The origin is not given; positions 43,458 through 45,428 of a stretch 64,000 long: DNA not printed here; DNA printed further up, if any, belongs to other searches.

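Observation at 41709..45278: Maf-like DUF115 protein paired with a SPASM-domain radical-SAM homologue, with no flagellin or nonulosonic-acid genes nearby (top candidate for an undescribed modification system)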

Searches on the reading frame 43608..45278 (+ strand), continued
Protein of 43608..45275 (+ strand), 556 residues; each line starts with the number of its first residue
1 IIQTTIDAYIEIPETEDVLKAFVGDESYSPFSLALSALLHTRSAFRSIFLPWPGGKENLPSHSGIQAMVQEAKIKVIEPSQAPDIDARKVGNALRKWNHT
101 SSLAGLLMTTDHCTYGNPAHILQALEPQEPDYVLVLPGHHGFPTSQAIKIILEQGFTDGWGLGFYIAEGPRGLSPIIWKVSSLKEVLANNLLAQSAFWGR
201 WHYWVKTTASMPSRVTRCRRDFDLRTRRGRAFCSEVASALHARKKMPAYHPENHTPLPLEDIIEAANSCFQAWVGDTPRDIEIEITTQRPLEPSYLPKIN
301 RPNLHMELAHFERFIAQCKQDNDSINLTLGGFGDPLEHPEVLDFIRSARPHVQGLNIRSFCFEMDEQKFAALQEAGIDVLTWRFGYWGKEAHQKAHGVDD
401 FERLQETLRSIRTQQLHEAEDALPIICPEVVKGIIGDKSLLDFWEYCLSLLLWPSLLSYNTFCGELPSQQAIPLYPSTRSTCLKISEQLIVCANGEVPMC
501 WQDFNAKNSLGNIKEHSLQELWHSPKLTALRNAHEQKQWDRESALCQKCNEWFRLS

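Call 39: search_protein_families(library=ncbifam, proteins=[P0018, P0019, P0021, P0024, P0033, P0038, P0039, P0088, P0116, P0144], max_evalue=1e-10)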
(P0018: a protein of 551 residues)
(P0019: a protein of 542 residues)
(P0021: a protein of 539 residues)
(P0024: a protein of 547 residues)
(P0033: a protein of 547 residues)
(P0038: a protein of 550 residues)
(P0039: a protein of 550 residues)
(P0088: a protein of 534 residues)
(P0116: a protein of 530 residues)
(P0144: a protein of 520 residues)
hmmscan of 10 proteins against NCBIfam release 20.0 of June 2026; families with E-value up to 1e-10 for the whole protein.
P0018 (551 aa): 16 families
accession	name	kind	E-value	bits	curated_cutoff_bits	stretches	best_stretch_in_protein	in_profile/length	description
TIGR04321.1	spiroSPASM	subfamily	9.7e-62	209.3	250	1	123-550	77-506/510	spiro-SPASM protein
TIGR04317.1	W_rSAM_matur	equivalog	8.1e-32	110.7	380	1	276-434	4-160/349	tungsten cofactor oxidoreductase radical SAM maturase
TIGR04311.1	rSAM_Geo_metal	subfamily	2.3e-24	86.3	400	1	275-421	2-150/423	radical SAM/SPASM family putative metalloenzyme maturase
TIGR02668.1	moaA_archaeal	equivalog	2.2e-16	59.7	325.25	1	272-410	6-143/303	GTP 3',8-cyclase MoaA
NF045646.2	rSAM_Se_TrsS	equivalog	3.9e-16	58.6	490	1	280-413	90-225/441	radical SAM (seleno)protein TrsS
TIGR02666.1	moaA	equivalog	1.2e-15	57.3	284.05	1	272-413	6-153/336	GTP 3',8-cyclase MoaA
NF001199.0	PRK00164.2-1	equivalog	1.3e-15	57.3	231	1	277-411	13-146/308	GTP 3',8-cyclase MoaA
TIGR04546.1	rSAM_ahbC_deAc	equivalog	2.1e-14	53.1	650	1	280-399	43-160/390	12,18-didecarboxysiroheme deacetylase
TIGR02109.1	PQQ_syn_pqqE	equivalog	4.9e-14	52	381.35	1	275-402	6-132/358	pyrroloquinoline quinone biosynthesis protein PqqE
TIGR04250.1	SCM_rSAM_ScmE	equivalog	1.1e-13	50.8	400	0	275-410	2-137/358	SynChlorMet cassette radical SAM/SPASM protein ScmE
TIGR03962.1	mycofact_rSAM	equivalog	1.4e-13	50.8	265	1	279-427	15-160/339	mycofactocin radical SAM maturase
NF045702.1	rSAM_GDGT_ether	equivalog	4.9e-13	48.5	450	1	279-434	89-243/486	tetraether lipid synthase Tes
NF050035.1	rSAM_WgK_link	exception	8.4e-13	48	650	0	275-410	8-143/367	radical SAM/SPASM peptide maturase WgkB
TIGR04347.1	pseudo_SAM_Halo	equivalog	1.4e-11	44.3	525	1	280-413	42-174/390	TIGR04347 family pseudo-SAM/SPASM protein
TIGR04055.1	rSAM_NirJ2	equivalog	2.3e-11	43.8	500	0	281-404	5-126/326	putative heme d1 biosynthesis radical SAM protein NirJ2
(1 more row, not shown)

P0019 (542 aa): 5 families
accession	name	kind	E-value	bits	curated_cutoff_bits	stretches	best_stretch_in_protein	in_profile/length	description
TIGR04321.1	spiroSPASM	subfamily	8.3e-51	173.2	250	1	213-541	181-507/510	spiro-SPASM protein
TIGR04317.1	W_rSAM_matur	equivalog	9.7e-22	77.5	380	1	266-418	3-154/349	tungsten cofactor oxidoreductase radical SAM maturase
TIGR04311.1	rSAM_Geo_metal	subfamily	2.9e-20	72.7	400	1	266-437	2-175/423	radical SAM/SPASM family putative metalloenzyme maturase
TIGR04546.1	rSAM_ahbC_deAc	equivalog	1.9e-12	46.7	650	0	269-387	41-158/390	12,18-didecarboxysiroheme deacetylase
TIGR04347.1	pseudo_SAM_Halo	equivalog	4.8e-11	42.6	525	0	268-371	39-142/390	TIGR04347 family pseudo-SAM/SPASM protein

P0021 (539 aa): 2 families
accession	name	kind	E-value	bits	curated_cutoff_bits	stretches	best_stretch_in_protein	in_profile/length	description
TIGR04321.1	spiroSPASM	subfamily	4.1e-32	111.5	250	1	217-536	189-505/510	spiro-SPASM protein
TIGR04317.1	W_rSAM_matur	equivalog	1.4e-13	50.7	380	1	290-418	30-157/349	tungsten cofactor oxidoreductase radical SAM maturase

P0024 (547 aa): 3 families
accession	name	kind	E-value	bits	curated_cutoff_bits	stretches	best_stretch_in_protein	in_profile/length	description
TIGR04321.1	spiroSPASM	subfamily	3.1e-41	141.6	250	1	223-544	186-505/510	spiro-SPASM protein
TIGR04317.1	W_rSAM_matur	equivalog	8.2e-21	74.5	380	1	299-427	32-158/349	tungsten cofactor oxidoreductase radical SAM maturase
TIGR04311.1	rSAM_Geo_metal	subfamily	2.8e-13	49.7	400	0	296-416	30-150/423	radical SAM/SPASM family putative metalloenzyme maturase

P0033 (547 aa): 5 families
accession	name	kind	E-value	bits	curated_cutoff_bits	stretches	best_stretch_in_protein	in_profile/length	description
TIGR04321.1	spiroSPASM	subfamily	5.6e-49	167.1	250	1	225-546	189-506/510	spiro-SPASM protein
TIGR04317.1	W_rSAM_matur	equivalog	7.4e-24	84.5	380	1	293-434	23-164/349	tungsten cofactor oxidoreductase radical SAM maturase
TIGR04251.1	SCM_rSAM_ScmF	equivalog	6e-14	52.2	400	0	299-417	33-149/353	SynChlorMet cassette radical SAM/SPASM protein ScmF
TIGR04311.1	rSAM_Geo_metal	subfamily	4.2e-13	49.1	400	0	301-433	32-166/423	radical SAM/SPASM family putative metalloenzyme maturase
TIGR04133.1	rSAM_w_lipo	hypoth_equivalog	2.6e-11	43.1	425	0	310-438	64-189/350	TIGR04133 family radical SAM/SPASM protein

P0038 (550 aa): 3 families
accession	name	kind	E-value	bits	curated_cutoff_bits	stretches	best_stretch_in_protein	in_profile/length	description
TIGR04321.1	spiroSPASM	subfamily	3.3e-50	171.2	250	1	226-549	189-506/510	spiro-SPASM protein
TIGR04317.1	W_rSAM_matur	equivalog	9e-21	74.4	380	1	301-442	27-169/349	tungsten cofactor oxidoreductase radical SAM maturase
TIGR04311.1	rSAM_Geo_metal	subfamily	5e-15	55.5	400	1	306-468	33-199/423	radical SAM/SPASM family putative metalloenzyme maturase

P0039 (550 aa): 3 families
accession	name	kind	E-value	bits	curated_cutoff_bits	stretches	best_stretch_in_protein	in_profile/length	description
TIGR04321.1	spiroSPASM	subfamily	1.9e-44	152.2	250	1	231-548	191-506/510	spiro-SPASM protein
TIGR04317.1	W_rSAM_matur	equivalog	1.4e-20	73.7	380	1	303-445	33-173/349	tungsten cofactor oxidoreductase radical SAM maturase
TIGR04311.1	rSAM_Geo_metal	subfamily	9.4e-13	48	400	0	299-438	30-169/423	radical SAM/SPASM family putative metalloenzyme maturase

P0088 (534 aa): 2 families
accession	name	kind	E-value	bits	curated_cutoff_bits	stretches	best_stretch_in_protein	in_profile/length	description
TIGR04321.1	spiroSPASM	subfamily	3.5e-36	125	250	1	223-534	187-508/510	spiro-SPASM protein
TIGR04317.1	W_rSAM_matur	equivalog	6.3e-16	58.4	380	1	290-394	25-129/349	tungsten cofactor oxidoreductase radical SAM maturase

P0116 (530 aa): 2 families
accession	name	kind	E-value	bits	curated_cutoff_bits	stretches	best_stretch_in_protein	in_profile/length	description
TIGR04321.1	spiroSPASM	subfamily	3.4e-38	131.6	250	1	113-529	75-506/510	spiro-SPASM protein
TIGR04317.1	W_rSAM_matur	equivalog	2.5e-12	46.6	380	0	272-390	6-122/349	tungsten cofactor oxidoreductase radical SAM maturase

P0144 (520 aa): 12 families
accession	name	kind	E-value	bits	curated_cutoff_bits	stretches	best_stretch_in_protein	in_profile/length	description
TIGR04321.1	spiroSPASM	subfamily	4.6e-114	381.9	250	1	19-520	12-510/510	spiro-SPASM protein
TIGR04317.1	W_rSAM_matur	equivalog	2.1e-25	89.6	380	1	240-422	4-180/349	tungsten cofactor oxidoreductase radical SAM maturase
TIGR04311.1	rSAM_Geo_metal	subfamily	1.4e-17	63.9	400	1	238-423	1-184/423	radical SAM/SPASM family putative metalloenzyme maturase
TIGR04055.1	rSAM_NirJ2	equivalog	1.8e-14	54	500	1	245-412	5-160/326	putative heme d1 biosynthesis radical SAM protein NirJ2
NF050035.1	rSAM_WgK_link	exception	5.8e-14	51.9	650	1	238-386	7-148/367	radical SAM/SPASM peptide maturase WgkB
TIGR02666.1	moaA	equivalog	1.1e-13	50.9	284.05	1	240-420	10-187/336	GTP 3',8-cyclase MoaA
TIGR04251.1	SCM_rSAM_ScmF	equivalog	3e-13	49.9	400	1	245-390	9-150/353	SynChlorMet cassette radical SAM/SPASM protein ScmF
TIGR03962.1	mycofact_rSAM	equivalog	1.5e-12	47.3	265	0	242-422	14-182/339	mycofactocin radical SAM maturase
NF001199.0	PRK00164.2-1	equivalog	7.4e-12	45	231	1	243-423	15-183/308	GTP 3',8-cyclase MoaA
NF012164.0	AlbA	equivalog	2.2e-11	42.9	850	1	205-379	78-245/442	subtilosin maturase AlbA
TIGR04545.1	rSAM_ahbD_hemeb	equivalog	6.3e-11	42.3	500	0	243-380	3-133/339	heme b synthase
NF038283.1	viperin_w_prok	equivalog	9.3e-11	41.4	180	0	242-382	4-147/281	viperin family antiviral radical SAM protein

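Call 41: find_encoding_contigs(protein=P0144, flank=10000, max_places=4)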
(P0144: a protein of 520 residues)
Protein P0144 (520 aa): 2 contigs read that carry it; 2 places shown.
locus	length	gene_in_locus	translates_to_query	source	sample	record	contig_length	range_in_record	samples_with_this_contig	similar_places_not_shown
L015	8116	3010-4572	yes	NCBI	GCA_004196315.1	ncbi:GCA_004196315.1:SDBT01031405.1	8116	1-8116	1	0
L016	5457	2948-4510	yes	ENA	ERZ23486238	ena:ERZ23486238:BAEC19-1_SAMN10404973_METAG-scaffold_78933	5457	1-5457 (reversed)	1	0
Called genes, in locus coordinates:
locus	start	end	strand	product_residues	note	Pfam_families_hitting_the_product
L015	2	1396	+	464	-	?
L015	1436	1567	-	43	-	-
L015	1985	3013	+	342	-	PF13624:SurA_N_3 (weak), PF09312:SurA_N, PF13145:Rotamase_2, PF13616:Rotamase_3, PF00639:Rotamase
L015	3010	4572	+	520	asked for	PF04055:Radical_SAM, PF13186:SPASM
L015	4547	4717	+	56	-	-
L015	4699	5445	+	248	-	PF02348:CTP_transf_3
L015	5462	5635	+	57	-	-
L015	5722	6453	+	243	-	PF03425:CBM_11 (weak)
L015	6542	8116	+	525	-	?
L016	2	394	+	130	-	?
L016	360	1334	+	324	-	PF12895:ANAPC3 (faint), PF27421:TP_0855_helical, PF00515:TPR_1, PF07719:TPR_2 (weak), PF13414:TPR_11 (weak), PF00515:TPR_1 (weak), PF07719:TPR_2, PF14853:Fis1_TPR_C (weak), +6 more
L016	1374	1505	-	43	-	-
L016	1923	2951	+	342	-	PF13624:SurA_N_3 (weak), PF09312:SurA_N, PF13145:Rotamase_2, PF13616:Rotamase_3, PF00639:Rotamase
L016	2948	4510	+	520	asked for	PF04055:Radical_SAM, PF13186:SPASM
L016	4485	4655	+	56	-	-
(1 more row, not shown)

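Call 42: find_encoding_contigs(protein=P0018, flank=10000, max_places=3)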
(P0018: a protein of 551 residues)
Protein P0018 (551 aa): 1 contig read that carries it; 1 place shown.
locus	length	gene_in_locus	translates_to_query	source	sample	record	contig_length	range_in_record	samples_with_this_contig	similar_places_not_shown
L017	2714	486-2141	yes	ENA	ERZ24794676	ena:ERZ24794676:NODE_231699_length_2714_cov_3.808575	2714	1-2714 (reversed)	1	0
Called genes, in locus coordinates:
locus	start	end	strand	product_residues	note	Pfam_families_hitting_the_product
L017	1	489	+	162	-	?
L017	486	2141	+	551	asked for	PF04055:Radical_SAM, PF13186:SPASM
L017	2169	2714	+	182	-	?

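Call 43: find_encoding_contigs(protein=P0011, flank=8000, max_places=2)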
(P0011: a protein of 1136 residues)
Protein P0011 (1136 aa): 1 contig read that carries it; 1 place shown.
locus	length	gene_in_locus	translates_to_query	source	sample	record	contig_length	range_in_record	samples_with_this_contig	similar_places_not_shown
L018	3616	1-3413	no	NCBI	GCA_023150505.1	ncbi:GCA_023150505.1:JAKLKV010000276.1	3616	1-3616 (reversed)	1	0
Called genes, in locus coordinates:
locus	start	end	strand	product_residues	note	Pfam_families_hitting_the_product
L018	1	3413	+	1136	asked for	PF01973:MptE-like, PF13186:SPASM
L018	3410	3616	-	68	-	?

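Call 44: find_encoding_contigs(protein=P0043, flank=8000, max_places=2)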
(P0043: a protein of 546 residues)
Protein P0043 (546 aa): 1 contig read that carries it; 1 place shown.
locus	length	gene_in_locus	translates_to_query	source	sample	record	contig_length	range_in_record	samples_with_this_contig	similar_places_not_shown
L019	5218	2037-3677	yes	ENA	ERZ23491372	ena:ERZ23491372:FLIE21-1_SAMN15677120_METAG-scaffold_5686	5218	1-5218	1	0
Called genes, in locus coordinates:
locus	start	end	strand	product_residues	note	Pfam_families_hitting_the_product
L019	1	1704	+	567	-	?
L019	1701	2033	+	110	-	-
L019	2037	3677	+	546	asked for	PF04055:Radical_SAM (weak), PF13186:SPASM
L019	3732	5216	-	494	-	?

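Call 45: find_encoding_contigs(protein=P0038, flank=8000, max_places=2)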
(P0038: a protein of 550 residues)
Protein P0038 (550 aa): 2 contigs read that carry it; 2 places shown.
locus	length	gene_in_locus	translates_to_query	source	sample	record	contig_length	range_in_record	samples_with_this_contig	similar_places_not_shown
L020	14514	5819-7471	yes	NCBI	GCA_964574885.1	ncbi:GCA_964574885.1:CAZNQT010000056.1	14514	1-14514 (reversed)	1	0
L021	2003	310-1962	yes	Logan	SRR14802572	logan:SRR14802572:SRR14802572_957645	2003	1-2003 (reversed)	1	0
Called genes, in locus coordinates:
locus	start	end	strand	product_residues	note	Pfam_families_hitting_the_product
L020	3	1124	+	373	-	?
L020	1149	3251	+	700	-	PF00072:Response_reg, PF08668:HDOD, PF01966:HD (faint)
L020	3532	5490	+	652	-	PF20157:Maf_flag10_N (faint), PF01973:MptE-like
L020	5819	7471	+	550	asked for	PF04055:Radical_SAM, PF13186:SPASM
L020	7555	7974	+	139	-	-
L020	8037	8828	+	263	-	PF02348:CTP_transf_3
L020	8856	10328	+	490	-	PF02310:B12-binding, PF04055:Radical_SAM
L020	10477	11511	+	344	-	PF03102:NeuB, PF08666:SAF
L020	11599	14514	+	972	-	?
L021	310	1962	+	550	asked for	PF04055:Radical_SAM, PF13186:SPASM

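Call 46: find_encoding_contigs(protein=P0122, flank=8000, max_places=2)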
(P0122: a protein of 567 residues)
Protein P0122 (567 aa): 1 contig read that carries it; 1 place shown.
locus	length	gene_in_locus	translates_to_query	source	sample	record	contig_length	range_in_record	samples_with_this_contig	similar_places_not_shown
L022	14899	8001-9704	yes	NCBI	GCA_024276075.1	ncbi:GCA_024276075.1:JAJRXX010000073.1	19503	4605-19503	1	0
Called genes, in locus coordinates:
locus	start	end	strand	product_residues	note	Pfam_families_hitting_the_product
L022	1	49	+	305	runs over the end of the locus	PF01867:Cas_Cas1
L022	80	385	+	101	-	PF09827:CRISPR_Cas2, PF20803:PaaX_M (weak)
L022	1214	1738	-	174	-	-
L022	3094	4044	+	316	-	PF02899:Phage_int_SAM_1, PF00589:Phage_integrase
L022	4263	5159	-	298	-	PF19777:DUF6263 (faint)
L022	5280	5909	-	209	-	-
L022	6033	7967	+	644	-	PF01973:MptE-like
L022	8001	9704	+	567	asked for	PF13186:SPASM (weak)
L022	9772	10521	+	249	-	PF02348:CTP_transf_3, PF12804:NTP_transf_3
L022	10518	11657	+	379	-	PF02350:Epimerase_2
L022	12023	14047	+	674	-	PF00122:E1-E2_ATPase, PF00702:Hydrolase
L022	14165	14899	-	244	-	?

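Call 48: list_cluster_members(proteins=[P0001, P0038, P0122, P0144, P0043, P0011, P0018, P0012, P0004, P0005])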
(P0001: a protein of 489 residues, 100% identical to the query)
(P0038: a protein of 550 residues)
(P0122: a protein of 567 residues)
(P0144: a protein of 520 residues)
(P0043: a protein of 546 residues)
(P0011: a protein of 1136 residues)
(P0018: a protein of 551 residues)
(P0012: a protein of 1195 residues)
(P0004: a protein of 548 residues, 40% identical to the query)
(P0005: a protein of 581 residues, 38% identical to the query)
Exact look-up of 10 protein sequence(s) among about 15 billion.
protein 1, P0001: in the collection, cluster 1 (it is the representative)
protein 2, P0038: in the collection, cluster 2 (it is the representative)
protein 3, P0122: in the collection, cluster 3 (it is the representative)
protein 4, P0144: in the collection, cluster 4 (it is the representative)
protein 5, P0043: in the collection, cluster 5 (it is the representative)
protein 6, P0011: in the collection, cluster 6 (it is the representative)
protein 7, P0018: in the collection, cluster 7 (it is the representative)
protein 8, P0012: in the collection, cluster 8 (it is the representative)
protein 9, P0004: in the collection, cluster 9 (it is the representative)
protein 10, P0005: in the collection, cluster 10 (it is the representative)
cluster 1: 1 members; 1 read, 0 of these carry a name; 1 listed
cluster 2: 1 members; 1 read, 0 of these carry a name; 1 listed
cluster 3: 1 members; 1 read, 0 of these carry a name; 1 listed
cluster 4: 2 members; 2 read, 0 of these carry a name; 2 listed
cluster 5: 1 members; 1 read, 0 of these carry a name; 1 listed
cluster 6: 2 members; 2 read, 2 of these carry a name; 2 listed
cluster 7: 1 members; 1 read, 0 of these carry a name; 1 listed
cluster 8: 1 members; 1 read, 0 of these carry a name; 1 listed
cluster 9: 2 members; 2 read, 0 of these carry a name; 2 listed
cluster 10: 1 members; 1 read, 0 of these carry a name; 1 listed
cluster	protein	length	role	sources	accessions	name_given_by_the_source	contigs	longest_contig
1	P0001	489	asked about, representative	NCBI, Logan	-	-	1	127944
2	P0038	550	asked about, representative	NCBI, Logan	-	-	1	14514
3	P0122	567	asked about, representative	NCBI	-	-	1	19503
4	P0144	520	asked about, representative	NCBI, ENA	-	-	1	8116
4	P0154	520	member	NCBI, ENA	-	-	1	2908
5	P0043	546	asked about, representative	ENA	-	-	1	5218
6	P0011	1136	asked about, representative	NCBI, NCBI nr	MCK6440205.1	MAG: DUF115 domain-containing protein, partial [Planctomycetes bacterium] | DUF115 domain-containing protein [Planctomycetota bacterium]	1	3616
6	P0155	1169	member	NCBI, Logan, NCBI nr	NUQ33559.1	MAG: DUF115 domain-containing protein [Planctomycetaceae bacterium] | DUF115 domain-containing protein [Planctomycetaceae bacterium]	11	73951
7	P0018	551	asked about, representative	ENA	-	-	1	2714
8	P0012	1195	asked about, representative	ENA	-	-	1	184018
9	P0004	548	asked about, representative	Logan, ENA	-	-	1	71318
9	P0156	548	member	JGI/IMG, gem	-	-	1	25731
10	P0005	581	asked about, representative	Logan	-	-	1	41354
